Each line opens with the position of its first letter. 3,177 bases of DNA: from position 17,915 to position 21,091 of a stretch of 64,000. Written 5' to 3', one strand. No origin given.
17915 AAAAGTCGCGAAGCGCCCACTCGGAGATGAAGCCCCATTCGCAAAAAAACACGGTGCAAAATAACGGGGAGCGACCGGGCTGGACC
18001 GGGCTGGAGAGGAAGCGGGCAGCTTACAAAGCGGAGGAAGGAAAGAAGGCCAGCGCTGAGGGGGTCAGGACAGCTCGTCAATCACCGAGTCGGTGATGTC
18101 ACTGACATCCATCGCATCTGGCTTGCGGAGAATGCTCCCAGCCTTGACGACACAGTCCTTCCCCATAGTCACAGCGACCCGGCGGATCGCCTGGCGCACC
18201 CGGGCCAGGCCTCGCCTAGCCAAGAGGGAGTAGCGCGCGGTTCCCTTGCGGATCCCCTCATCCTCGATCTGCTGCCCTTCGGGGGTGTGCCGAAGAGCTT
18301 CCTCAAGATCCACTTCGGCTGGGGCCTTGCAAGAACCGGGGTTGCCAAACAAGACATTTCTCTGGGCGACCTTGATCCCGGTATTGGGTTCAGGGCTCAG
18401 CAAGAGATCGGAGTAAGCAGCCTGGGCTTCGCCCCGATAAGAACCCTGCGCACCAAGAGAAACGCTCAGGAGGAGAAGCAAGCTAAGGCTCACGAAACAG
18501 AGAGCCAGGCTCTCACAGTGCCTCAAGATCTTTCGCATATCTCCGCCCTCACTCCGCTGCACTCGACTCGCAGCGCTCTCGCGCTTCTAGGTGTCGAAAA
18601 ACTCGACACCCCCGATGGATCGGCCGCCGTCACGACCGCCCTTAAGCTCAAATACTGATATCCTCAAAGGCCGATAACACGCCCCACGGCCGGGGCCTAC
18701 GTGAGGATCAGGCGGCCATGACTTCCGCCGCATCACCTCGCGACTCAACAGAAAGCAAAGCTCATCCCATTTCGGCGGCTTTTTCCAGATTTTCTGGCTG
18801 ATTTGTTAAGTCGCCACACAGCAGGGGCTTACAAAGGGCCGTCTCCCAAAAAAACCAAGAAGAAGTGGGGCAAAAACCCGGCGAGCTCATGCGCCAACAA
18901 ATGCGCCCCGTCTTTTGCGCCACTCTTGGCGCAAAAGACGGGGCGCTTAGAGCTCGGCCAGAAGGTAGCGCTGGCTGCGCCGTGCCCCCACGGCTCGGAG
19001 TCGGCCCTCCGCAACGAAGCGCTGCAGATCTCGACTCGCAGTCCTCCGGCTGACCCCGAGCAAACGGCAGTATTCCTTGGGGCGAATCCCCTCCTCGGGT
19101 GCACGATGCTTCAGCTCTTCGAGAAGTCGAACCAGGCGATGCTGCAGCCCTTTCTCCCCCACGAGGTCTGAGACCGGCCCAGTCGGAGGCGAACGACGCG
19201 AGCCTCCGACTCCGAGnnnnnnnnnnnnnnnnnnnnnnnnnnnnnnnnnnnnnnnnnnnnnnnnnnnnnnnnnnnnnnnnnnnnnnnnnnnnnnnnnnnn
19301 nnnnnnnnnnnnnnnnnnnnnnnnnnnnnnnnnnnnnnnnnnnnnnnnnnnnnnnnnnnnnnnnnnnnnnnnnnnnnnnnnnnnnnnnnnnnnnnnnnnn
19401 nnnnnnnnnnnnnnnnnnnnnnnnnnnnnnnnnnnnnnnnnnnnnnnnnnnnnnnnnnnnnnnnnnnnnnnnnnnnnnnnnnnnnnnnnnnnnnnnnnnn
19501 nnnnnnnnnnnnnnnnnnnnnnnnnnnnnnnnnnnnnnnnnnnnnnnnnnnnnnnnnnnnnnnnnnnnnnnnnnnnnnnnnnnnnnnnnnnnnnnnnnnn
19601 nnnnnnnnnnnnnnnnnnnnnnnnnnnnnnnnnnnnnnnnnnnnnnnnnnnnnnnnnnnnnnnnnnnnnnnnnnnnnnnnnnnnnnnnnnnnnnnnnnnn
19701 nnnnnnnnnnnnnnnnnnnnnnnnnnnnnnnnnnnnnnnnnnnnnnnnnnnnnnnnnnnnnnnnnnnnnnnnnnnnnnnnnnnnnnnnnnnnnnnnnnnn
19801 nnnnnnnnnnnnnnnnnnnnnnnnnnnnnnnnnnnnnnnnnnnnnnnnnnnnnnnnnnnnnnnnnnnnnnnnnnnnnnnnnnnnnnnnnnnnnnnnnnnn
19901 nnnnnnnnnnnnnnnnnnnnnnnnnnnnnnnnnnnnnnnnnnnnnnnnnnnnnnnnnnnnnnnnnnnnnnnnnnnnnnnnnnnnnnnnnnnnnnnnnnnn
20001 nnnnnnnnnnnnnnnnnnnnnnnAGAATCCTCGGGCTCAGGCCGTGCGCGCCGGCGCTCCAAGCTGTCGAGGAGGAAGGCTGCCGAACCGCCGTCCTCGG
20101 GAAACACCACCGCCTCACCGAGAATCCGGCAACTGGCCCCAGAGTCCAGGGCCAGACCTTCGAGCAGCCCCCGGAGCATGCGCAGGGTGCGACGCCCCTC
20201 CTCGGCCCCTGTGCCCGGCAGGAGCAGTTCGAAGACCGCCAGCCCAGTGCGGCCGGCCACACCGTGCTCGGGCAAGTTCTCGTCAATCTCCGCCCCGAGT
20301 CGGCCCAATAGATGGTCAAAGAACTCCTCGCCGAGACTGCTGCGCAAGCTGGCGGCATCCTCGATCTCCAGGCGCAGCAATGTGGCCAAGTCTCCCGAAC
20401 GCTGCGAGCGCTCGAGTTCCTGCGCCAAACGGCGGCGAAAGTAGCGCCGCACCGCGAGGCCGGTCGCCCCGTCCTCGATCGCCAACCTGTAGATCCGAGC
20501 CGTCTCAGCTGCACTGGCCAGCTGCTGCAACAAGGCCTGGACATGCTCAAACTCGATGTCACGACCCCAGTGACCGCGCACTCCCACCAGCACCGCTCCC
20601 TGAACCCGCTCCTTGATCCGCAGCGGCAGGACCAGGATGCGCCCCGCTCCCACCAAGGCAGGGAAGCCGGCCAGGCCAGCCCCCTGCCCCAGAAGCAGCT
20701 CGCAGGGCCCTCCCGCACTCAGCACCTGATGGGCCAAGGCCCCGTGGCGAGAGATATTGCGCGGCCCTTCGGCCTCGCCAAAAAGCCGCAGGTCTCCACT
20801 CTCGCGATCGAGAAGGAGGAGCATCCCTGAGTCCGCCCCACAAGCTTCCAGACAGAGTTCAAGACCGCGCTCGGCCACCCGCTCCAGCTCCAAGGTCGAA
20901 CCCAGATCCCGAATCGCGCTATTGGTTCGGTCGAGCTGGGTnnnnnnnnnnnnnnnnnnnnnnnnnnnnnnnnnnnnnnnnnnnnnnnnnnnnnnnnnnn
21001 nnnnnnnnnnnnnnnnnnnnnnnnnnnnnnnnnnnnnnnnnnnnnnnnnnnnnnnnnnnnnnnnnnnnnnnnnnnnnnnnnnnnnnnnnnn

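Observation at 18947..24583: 1878-aa, ~6-TM sigma-54 enhancer-binding protein with three predicted extracytoplasmic modules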

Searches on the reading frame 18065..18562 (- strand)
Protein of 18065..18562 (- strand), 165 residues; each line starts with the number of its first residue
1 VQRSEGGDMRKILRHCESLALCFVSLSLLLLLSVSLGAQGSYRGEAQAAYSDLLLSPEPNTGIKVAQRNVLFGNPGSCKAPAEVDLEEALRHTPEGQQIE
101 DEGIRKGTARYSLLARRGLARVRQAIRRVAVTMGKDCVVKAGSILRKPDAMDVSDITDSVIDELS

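Call 8: search_protein_families(library=pfam, proteins=[window:18065-18562:-], max_evalue=0.001)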
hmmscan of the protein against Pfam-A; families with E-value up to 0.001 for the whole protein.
window:18065-18562:- (165 aa): 0 families

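Call 27: search_solved_structures(query=A4, max_evalue=10)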
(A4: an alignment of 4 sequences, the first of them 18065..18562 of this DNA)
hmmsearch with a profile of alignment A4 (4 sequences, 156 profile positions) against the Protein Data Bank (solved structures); distinct sequences matched with E-value up to 10: 1.
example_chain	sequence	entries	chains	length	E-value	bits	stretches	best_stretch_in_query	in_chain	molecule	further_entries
4hhd_A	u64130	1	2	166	0.9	12.6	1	104-131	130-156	Phototropin-1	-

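Call 31: search_protein_families(library=pfam, proteins=[window:18065-18562:-], max_evalue=1)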
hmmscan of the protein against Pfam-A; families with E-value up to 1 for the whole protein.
window:18065-18562:- (165 aa): 1 family
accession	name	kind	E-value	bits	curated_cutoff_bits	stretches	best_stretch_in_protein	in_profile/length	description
PF03938.19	OmpH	-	0.013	16.1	32.4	1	119-164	97-141/141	Outer membrane protein (OmpH-like)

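Call 51: search_protein_families(library=pfam, alignment_id=A6, max_evalue=1)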
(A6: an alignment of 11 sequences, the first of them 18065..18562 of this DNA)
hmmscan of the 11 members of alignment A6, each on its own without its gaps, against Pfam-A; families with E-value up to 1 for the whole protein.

A. member 1, window:18065-18562:- (165 aa): 1 family
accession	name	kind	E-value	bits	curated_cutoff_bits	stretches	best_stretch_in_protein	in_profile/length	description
PF03938.19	OmpH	-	0.013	16.1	32.4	1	119-164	97-141/141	Outer membrane protein (OmpH-like)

B. families by the number of members that match (of 11 scanned): 2 families
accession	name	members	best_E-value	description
PF03938.19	OmpH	6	0.00047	Outer membrane protein (OmpH-like)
PF03137.26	OATP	1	0.043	Organic Anion Transporter Polypeptide (OATP) family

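Call 85: find_homologous_proteins(query=A6, max_evalue=0.001)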
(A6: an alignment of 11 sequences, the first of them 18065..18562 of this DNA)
Query A6 (11 sequences) (165 aa, profile of the alignment): 15 proteins with E <= 0.001 among 8000 candidates.
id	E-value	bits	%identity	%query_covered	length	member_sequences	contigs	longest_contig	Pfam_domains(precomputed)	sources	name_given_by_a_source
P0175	1.3e-55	206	64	71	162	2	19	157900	-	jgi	jgi:hypothetical protein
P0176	8.2e-53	197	100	95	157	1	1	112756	-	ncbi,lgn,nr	ncbi:MAG: hypothetical protein CSA62_08760 [Planctomycetota bacterium]|nr:MAG: hypothetical protein 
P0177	2.7e-46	175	62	94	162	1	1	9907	-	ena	-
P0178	7.5e-43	164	24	64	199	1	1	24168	-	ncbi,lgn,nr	ncbi:MAG: hypothetical protein JXQ29_02475 [Planctomycetes bacterium]|nr:hypothetical protein [Planc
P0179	1.1e-42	164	22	57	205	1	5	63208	-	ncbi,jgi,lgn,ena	-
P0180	1.6e-40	157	24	48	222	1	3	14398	-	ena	-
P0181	9.0e-38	148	22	60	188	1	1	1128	-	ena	-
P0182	4.6e-37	145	26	61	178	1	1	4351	-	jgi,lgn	-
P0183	2.0e-35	140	27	61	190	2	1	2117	PF03938.20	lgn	-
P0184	2.8e-35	140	24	50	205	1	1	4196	-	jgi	-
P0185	5.7e-35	139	27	61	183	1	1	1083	PF03938.20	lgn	-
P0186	2.4e-34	137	27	61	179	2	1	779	-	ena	-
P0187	2.8e-34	136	22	60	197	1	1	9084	-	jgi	jgi:hypothetical protein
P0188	2.1e-33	133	27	63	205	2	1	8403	-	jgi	jgi:hypothetical protein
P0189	1.6e-17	82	29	61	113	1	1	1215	-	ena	-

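Call 86: find_encoding_contigs(protein=P0176, flank=10000, max_places=4)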
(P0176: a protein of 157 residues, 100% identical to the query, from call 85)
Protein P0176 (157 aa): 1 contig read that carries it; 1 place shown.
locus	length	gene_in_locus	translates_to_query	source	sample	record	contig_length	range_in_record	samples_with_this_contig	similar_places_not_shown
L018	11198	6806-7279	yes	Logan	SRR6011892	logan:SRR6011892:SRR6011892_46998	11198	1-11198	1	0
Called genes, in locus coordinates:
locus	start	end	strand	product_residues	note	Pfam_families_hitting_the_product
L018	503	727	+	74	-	PF00313:CSD, PF08206:OB_RNB (weak)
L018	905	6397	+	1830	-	PF00672:HAMP, PF00990:GGDEF, PF00158:Sigma54_activat, PF07728:AAA_5 (weak), PF14532:Sigma54_activ_2, PF25601:AAA_lid_14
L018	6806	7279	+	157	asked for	-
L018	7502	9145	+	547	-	PF00263:Secretin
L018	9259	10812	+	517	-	-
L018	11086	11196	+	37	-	?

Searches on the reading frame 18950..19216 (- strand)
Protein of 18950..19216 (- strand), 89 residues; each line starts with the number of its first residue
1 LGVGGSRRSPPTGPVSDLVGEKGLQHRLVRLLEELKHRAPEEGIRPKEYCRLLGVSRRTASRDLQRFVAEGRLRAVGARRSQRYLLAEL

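Call 31: search_protein_families(library=pfam, proteins=[window:18950-19216:-], max_evalue=1)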
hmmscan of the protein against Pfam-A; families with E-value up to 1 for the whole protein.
window:18950-19216:- (89 aa): 11 families
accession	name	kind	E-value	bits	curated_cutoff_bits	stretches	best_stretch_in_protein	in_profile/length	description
PF22168.2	DIP2311-like_C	-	3.9e-06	27.5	27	1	51-86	27-62/63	Transcriptional regulator DIP2311-like, C-terminal domain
PF13551.12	HTH_29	-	3.1e-05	24.4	28.1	1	42-84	10-53/64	Winged helix-turn helix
PF13384.12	HTH_23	-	3.8e-05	23.8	24.6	1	39-71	13-45/50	Homeodomain-like domain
PF13545.12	HTH_Crp_2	-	0.00035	20.9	27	1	27-77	2-56/70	Crp-like helix-turn-helix domain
PF12728.13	HTH_17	-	0.0011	19.6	27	1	46-84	4-38/51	Helix-turn-helix domain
PF25213.1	HVO_A0261_N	-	0.0029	17.9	35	1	30-76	15-57/86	HVO_A0261 N-terminal domain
PF12802.13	MarR_2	-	0.0057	17.2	27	1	29-74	8-51/61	MarR family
PF13518.12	HTH_28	-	0.028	14.9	25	1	48-72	17-41/52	Helix-turn-helix domain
PF08279.18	HTH_11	-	0.029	14.7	25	1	49-66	21-38/55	HTH domain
PF08220.18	HTH_DeoR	-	0.032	14.4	21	1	47-73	18-44/57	DeoR-like helix-turn-helix domain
PF21983.2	NikA-like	-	0.12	13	27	1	33-68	17-55/72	Mobilization protein NikA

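Call 90: search_solved_structures(query=window:18950-19216:-, max_evalue=10)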
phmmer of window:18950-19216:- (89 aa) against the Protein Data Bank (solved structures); distinct sequences matched with E-value up to 10: 10.
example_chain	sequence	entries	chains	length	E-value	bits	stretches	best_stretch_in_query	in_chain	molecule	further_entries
3lmm_A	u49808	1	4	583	0.12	16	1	48-89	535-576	Uncharacterized protein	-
5dd8_A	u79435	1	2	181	0.16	15.6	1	31-80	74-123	Transcriptional regulator, MarR family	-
2fbk_A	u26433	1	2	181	0.16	15.6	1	31-80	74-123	transcriptional regulator, MarR family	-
8ylm_A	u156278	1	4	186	0.17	15.5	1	31-80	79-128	Transcriptional regulator, MarR family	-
7xl9_A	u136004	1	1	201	0.21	15.3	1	31-80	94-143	Transcriptional regulator, MarR family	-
8tac_A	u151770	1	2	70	0.25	15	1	30-63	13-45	DBP48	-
3iwz_A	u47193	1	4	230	0.42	14.3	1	33-77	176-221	Catabolite activation-like protein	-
3ol3_A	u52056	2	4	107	0.86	13.3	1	37-76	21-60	Putative uncharacterized protein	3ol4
6pax_A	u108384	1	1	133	0.87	13.3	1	41-79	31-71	HOMEOBOX PROTEIN PAX-6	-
1x4n_A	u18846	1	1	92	0.94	13.2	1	10-72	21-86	Far upstream element binding protein 1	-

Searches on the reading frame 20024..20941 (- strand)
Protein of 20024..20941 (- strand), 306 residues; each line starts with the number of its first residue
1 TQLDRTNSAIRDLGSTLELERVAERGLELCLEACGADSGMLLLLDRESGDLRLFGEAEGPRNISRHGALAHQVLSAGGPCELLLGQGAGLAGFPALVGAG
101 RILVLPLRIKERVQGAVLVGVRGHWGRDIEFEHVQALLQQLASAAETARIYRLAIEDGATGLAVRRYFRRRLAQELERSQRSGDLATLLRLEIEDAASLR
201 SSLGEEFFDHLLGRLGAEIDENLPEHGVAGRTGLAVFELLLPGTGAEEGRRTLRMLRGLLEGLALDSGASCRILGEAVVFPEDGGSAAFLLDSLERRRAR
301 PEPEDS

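Call 89: search_solved_structures(query=window:20024-20941:-, max_evalue=1)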
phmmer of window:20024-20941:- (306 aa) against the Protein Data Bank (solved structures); distinct sequences matched with E-value up to 1: 34.
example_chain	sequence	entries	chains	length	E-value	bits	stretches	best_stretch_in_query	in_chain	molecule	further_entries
6zxb_A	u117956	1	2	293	3e-10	43.3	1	142-266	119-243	Putative GGDEF/response regulator receiver domain protein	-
6zxc_A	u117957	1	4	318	3.7e-10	43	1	142-266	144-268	Putative GGDEF/response regulator receiver domain protein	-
6zxm_A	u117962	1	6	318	7e-10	42.1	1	142-266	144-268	Putative GGDEF/response regulator receiver domain protein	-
7e6g_A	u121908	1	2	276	9.5e-10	41.7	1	151-271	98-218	Putative GGDEF domain protein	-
3i5c_A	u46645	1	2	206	5.7e-09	39.1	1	142-266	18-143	Fusion of General control protein GCN4 and WSPR response regulator protein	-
3bre_A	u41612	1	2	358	1.7e-07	34.3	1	135-266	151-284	Probable two-component response regulator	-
3i5b_A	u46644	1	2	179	1.3e-06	31.4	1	156-266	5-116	WspR response regulator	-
9t28_A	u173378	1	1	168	1.8e-06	30.9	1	156-266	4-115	diguanylate cyclase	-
3icl_A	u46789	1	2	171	2e-05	27.5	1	157-275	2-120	EAL/GGDEF domain protein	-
3ign_A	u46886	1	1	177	3.5e-05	26.7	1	150-267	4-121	Diguanylate cyclase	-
5xgb_A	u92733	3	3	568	4e-05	26.5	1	116-262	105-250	Uncharacterized protein | Uncharacterized protein PA0861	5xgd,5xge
5llw_B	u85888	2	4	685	7.7e-05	25.6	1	136-261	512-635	Diguanylate cyclase (GGDEF) domain-containing protein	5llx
4rnh_A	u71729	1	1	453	8.1e-05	25.5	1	151-261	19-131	Motility regulator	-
4rnf_A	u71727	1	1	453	8.7e-05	25.4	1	151-261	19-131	Motility regulator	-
3i5a_A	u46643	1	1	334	0.00021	24.1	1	138-285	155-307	Response regulator/GGDEF domain protein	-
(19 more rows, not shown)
